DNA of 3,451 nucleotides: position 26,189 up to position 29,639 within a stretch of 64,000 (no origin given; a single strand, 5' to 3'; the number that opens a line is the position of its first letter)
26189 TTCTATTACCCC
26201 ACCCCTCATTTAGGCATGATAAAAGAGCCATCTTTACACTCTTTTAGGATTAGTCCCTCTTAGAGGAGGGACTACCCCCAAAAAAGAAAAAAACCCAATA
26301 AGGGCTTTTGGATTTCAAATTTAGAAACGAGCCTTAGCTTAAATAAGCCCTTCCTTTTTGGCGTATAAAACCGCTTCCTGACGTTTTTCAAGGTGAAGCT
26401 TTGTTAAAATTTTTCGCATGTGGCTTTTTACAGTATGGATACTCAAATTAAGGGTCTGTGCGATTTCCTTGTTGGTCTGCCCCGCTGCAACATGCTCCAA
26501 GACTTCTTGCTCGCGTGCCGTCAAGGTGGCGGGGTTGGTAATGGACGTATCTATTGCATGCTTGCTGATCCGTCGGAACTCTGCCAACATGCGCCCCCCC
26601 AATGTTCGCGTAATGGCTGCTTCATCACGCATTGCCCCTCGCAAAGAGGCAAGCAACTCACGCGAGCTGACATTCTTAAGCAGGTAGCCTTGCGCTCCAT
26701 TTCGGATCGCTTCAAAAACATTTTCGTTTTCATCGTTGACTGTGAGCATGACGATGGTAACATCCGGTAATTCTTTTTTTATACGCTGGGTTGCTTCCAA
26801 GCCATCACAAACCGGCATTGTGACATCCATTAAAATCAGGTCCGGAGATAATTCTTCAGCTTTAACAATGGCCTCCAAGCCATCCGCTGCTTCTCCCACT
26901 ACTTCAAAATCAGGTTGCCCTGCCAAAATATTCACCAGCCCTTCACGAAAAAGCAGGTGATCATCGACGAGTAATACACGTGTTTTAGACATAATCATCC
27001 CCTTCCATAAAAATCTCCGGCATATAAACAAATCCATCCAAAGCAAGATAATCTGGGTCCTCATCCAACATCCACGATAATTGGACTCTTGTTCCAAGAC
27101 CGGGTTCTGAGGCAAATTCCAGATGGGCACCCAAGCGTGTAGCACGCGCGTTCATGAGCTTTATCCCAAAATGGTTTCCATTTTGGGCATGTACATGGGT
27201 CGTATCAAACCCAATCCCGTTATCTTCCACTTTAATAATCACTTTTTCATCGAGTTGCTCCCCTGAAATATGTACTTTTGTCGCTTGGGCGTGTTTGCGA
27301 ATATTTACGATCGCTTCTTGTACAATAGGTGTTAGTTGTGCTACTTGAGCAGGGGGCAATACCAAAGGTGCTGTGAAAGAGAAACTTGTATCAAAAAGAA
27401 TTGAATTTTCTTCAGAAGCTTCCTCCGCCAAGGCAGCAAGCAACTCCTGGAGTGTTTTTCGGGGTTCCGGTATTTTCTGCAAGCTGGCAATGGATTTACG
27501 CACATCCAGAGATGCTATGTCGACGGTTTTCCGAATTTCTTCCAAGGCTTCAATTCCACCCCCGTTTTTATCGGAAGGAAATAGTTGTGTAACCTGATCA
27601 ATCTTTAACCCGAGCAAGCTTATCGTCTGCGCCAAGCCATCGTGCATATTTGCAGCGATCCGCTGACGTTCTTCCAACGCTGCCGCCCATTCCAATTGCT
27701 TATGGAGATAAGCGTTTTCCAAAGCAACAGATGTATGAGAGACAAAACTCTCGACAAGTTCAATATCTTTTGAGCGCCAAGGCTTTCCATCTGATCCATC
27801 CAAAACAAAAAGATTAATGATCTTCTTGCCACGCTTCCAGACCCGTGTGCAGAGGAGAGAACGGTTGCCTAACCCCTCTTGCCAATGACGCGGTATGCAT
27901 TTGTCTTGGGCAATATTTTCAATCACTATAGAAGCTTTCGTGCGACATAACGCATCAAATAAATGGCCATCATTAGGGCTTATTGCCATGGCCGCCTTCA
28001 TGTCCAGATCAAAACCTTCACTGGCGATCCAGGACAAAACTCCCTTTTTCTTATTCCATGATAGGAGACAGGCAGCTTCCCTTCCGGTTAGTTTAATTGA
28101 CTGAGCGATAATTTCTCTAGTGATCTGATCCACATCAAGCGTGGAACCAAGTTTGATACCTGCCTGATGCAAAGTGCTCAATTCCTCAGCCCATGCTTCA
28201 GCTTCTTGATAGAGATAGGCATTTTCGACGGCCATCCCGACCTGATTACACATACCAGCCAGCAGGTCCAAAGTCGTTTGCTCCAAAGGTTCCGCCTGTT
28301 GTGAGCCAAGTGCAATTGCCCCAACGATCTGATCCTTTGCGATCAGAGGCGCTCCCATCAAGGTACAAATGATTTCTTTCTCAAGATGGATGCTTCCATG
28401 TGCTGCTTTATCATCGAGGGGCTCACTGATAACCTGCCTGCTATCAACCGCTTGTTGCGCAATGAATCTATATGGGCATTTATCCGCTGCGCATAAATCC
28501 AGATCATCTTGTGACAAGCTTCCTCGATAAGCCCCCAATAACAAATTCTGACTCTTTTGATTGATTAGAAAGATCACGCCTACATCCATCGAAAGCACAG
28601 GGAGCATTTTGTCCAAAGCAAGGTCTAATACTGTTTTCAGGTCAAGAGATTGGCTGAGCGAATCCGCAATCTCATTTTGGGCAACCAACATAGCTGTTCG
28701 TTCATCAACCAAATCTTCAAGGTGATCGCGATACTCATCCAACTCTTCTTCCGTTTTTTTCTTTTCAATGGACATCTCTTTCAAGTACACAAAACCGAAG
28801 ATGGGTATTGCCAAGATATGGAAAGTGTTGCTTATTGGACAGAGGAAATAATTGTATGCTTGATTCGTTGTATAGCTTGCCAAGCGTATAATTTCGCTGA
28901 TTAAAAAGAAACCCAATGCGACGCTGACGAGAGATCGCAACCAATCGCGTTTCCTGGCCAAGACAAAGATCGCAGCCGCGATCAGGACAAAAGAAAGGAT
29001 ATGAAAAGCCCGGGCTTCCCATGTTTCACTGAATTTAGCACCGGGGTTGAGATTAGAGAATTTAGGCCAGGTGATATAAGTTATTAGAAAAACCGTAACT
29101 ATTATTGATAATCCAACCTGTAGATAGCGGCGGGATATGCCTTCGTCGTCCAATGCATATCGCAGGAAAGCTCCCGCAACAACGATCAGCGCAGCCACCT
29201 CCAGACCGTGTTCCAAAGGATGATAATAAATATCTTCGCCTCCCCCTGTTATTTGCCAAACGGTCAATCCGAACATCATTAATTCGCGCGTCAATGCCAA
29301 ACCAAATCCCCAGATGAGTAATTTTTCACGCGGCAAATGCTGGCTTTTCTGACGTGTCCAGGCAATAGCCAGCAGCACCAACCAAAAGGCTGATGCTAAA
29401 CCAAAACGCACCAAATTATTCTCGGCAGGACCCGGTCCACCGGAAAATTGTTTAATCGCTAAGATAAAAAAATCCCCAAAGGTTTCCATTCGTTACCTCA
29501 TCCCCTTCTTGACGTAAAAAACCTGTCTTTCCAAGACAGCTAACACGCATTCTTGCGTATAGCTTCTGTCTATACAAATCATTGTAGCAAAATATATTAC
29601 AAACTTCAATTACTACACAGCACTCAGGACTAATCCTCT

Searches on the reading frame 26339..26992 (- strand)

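Call 76: search_protein_families(library=ncbifam, proteins=[window:26339-26992:-], max_evalue=0.01)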
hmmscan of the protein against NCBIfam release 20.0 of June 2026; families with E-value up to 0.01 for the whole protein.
window:26339-26992:- (217 aa): 133 families (the best 25 are shown)
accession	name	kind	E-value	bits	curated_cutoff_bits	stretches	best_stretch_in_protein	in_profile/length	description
NF007935.0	PRK10651.1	equivalog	2.7e-52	177.1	250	1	3-214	6-213/216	two-component system response regulator NarL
NF047785.1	respo_reg_MadR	equivalog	2.5e-44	151.1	300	1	5-217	2-209/209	MadR family response regulator transcription factor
NF052445.1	RespRegMctR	equivalog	3.5e-43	147.4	300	1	4-216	2-204/205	two-component system response regulator MctR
NF011896.0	PRK15369.1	equivalog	8.4e-43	146.4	242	1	2-216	2-209/211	two component system response regulator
NF007708.0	PRK10403.1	equivalog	5.2e-40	137.2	343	1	4-212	7-210/215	nitrate/nitrite response regulator protein NarP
NF007018.1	PRK09483.1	equivalog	2.2e-34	119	280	1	5-215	3-207/217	UvrY/SirA/GacA family response regulator transcription factor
NF041367.1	CheY_Halo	equivalog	2.6e-26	92.3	200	1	6-115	1-108/114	chemotaxis protein CheY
NF001965.0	PRK00742.1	subfamily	9.1e-25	87.6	293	1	2-111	2-112/357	chemotaxis-specific protein-glutamate methyltransferase CheB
NF007685.0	PRK10360.1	equivalog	1.1e-24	87.4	258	1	5-203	3-184/196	response regulator transcription factor UhpA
NF009206.0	PRK12555.1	subfamily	4.8e-23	81.6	342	1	5-102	2-100/340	chemotaxis-specific protein-glutamate methyltransferase CheB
NF007403.0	PRK09935.1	equivalog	1.4e-20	73.8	271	1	1-217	1-210/210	fimbria biosynthesis transcriptional regulator FimZ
NF006900.1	PRK09390.1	equivalog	2.3e-20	73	255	1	2-207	2-193/203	response regulator FixJ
NF040689.1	MtrAB_MtrA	equivalog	4e-19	68.8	300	1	6-128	1-120/219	MtrAB system response regulator MtrA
NF041830.1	RR_TF_ErdR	exception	5.1e-19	68.8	390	1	6-210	4-204/213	response regulator transcription factor ErdR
NF008677.0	PRK11697.1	equivalog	8.9e-19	67.8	246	1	5-123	3-118/238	two-component system response regulator BtsR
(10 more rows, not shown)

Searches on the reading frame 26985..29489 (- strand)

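Call 12: search_protein_families(library=pfam, proteins=[window:26985-29489:-], max_evalue=0.001)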
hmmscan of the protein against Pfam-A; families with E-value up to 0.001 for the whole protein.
window:26985-29489:- (834 aa): 7 families
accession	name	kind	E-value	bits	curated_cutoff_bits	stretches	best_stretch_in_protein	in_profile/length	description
PF13185.12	GAF_2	-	1.7e-21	77.3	28.6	2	282-422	2-136/136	GAF domain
PF01590.32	GAF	-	1.7e-16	61.4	22.4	2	283-421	1-133/133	GAF domain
PF02518.31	HATPase_c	-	4.5e-12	46.8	26.4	1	717-806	4-107/111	Histidine kinase-, DNA gyrase B-, and HSP90-like ATPase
PF13492.12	GAF_3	-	1.4e-11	45.4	27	1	284-423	2-129/129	GAF domain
PF07730.19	HisKA_3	-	1.2e-09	38.9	24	1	607-671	1-64/68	Histidine kinase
PF11849.14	DUF3369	-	1.4e-06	29.1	27.2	0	568-599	137-168/168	Domain of unknown function (DUF3369)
PF13581.12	HATPase_c_2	-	7.3e-05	23.2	27.4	1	711-786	24-112/127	Histidine kinase-like ATPase domain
